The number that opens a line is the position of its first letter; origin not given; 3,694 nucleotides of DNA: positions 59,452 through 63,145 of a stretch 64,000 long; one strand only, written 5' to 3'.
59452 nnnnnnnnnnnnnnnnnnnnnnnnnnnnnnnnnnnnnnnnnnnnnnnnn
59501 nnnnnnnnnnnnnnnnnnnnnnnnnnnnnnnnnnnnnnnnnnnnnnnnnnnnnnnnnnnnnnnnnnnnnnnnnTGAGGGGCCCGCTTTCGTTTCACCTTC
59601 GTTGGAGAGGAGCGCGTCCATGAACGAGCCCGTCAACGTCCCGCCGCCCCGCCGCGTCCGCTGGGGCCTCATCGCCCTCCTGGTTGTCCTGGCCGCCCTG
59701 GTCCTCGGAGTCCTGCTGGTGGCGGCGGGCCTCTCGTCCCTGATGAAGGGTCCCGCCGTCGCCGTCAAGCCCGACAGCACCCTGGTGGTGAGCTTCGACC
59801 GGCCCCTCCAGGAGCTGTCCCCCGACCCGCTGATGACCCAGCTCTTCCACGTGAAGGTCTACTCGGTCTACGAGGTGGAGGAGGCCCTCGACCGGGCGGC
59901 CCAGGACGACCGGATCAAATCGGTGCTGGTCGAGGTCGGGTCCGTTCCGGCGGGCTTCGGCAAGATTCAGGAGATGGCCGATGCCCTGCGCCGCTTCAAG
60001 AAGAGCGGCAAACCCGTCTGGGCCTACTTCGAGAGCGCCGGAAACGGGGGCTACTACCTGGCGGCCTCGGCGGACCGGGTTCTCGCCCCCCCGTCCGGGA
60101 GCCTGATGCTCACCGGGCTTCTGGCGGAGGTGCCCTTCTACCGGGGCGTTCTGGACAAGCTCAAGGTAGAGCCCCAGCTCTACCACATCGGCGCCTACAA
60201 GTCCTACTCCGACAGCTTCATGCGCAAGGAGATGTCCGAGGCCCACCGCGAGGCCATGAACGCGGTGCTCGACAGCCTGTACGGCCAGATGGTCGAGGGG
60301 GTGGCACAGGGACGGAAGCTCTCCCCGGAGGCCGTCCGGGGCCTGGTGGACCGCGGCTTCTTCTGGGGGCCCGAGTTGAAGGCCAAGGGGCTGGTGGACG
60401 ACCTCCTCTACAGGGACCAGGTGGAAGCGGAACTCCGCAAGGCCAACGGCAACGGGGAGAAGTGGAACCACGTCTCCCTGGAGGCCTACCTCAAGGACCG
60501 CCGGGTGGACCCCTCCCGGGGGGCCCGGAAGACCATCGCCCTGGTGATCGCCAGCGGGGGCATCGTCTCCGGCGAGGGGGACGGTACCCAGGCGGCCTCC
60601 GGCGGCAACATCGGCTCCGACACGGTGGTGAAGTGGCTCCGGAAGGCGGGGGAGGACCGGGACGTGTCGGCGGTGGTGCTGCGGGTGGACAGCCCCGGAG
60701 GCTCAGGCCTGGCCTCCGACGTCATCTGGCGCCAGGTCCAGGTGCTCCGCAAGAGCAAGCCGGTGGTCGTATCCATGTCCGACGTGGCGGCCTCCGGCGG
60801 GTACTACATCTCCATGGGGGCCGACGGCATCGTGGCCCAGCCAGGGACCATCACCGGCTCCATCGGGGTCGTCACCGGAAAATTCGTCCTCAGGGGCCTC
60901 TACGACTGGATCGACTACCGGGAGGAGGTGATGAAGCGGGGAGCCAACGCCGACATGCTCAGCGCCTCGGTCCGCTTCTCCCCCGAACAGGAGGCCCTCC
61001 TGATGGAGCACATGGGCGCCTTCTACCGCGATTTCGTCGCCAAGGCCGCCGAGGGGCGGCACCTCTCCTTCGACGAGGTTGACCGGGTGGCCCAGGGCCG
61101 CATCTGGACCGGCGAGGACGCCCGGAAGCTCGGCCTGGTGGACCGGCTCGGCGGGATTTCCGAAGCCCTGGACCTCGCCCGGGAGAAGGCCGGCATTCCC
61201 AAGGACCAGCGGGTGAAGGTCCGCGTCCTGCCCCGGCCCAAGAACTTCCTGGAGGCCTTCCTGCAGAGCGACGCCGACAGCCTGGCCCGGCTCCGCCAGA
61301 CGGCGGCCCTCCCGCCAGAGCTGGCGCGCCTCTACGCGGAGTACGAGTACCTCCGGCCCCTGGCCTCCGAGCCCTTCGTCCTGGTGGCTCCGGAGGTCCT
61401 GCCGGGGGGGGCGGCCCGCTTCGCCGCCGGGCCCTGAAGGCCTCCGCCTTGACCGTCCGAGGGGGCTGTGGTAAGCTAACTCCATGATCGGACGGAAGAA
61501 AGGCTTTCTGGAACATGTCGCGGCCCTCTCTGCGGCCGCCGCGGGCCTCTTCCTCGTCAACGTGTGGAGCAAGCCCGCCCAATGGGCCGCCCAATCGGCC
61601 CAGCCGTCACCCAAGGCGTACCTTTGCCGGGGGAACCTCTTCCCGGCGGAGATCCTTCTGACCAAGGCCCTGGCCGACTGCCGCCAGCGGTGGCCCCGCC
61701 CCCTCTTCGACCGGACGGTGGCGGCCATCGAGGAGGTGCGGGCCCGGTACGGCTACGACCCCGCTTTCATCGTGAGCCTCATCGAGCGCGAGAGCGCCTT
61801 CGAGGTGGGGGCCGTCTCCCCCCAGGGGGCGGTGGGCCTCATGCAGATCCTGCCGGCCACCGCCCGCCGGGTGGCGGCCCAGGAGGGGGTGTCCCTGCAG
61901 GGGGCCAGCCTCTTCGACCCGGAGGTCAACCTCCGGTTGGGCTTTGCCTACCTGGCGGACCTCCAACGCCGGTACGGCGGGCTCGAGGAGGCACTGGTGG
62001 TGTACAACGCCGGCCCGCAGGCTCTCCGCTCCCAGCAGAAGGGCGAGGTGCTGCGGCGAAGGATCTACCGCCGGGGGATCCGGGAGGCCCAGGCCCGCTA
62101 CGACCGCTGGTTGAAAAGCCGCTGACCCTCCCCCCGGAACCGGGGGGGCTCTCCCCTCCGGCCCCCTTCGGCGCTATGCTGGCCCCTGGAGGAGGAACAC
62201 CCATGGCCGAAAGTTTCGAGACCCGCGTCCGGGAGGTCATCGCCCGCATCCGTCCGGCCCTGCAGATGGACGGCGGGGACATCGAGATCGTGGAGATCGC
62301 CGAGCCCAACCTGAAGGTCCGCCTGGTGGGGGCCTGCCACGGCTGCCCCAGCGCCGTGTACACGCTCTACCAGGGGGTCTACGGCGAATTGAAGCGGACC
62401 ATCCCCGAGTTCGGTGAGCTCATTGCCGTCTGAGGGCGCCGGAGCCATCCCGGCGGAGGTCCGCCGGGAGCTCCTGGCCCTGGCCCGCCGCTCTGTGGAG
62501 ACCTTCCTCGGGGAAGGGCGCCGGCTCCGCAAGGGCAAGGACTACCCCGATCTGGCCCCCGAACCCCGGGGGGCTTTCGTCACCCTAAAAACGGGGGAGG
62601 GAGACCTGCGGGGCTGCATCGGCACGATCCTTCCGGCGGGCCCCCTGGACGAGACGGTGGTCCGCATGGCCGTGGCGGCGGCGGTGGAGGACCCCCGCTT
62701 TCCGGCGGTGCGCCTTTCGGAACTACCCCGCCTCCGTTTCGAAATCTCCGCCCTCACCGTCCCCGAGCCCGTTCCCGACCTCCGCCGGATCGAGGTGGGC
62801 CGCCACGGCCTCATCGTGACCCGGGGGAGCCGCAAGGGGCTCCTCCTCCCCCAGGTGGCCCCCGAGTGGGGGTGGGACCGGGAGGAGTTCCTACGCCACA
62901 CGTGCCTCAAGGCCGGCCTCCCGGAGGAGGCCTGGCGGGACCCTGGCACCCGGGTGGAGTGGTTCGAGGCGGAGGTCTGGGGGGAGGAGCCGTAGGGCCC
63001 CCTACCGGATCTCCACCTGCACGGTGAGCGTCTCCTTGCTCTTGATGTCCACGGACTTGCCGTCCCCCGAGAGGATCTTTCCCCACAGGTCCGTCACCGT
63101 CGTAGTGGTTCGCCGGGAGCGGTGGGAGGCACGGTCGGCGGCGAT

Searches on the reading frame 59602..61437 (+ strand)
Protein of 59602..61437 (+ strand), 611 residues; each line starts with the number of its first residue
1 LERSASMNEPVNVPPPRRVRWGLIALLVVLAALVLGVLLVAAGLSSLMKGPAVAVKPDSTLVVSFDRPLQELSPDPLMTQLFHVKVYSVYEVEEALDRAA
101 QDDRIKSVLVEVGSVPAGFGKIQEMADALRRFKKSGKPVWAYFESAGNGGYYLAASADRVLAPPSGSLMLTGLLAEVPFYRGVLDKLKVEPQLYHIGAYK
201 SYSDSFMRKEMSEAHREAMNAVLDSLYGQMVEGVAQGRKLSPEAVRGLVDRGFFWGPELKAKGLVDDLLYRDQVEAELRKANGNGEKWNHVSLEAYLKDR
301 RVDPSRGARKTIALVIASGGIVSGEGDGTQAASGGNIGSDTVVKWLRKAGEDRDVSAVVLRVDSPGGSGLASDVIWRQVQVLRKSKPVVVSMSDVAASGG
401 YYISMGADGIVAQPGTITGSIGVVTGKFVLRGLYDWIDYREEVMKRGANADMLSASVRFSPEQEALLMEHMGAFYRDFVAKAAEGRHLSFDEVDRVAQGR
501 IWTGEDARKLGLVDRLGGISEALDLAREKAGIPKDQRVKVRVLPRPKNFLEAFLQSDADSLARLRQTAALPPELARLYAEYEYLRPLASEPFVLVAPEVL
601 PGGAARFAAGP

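Call 30: search_protein_families(library=pfam, max_evalue=0.000001, proteins=[window:59602-61437:+])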
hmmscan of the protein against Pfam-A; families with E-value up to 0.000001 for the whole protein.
window:59602-61437:+ (611 aa): 2 families
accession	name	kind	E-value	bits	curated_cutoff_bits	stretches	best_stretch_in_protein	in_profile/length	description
PF01343.23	Peptidase_S49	-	5e-76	254.3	24.9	2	382-531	3-152/154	Peptidase family S49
PF25145.1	NfeD1b_N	-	7.3e-07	29.4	40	0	349-426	25-100/189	NfeD1b, N-terminal domain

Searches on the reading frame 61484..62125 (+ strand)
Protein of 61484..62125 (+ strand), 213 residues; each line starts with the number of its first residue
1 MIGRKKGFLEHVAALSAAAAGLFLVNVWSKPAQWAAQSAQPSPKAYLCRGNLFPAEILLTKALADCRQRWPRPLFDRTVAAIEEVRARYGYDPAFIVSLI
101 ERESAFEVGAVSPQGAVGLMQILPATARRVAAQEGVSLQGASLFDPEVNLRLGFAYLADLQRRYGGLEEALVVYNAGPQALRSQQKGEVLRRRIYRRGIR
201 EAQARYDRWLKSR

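Call 30: search_protein_families(library=pfam, max_evalue=0.000001, proteins=[window:61484-62125:+])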
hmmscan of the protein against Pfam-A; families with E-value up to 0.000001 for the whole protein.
window:61484-62125:+ (213 aa): 1 family
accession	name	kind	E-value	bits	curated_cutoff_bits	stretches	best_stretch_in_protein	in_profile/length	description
PF01464.25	SLT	-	1.8e-24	86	21.3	1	82-186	3-106/117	Transglycosylase SLT domain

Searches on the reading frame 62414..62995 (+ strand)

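Call 30: search_protein_families(library=pfam, max_evalue=0.000001, proteins=[window:62414-62995:+])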
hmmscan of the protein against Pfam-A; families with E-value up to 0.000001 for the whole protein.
window:62414-62995:+ (193 aa): 1 family
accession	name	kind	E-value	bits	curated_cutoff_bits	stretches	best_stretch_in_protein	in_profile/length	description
PF01871.22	AMMECR1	-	3e-57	193.2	25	1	22-189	2-168/168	AMMECR1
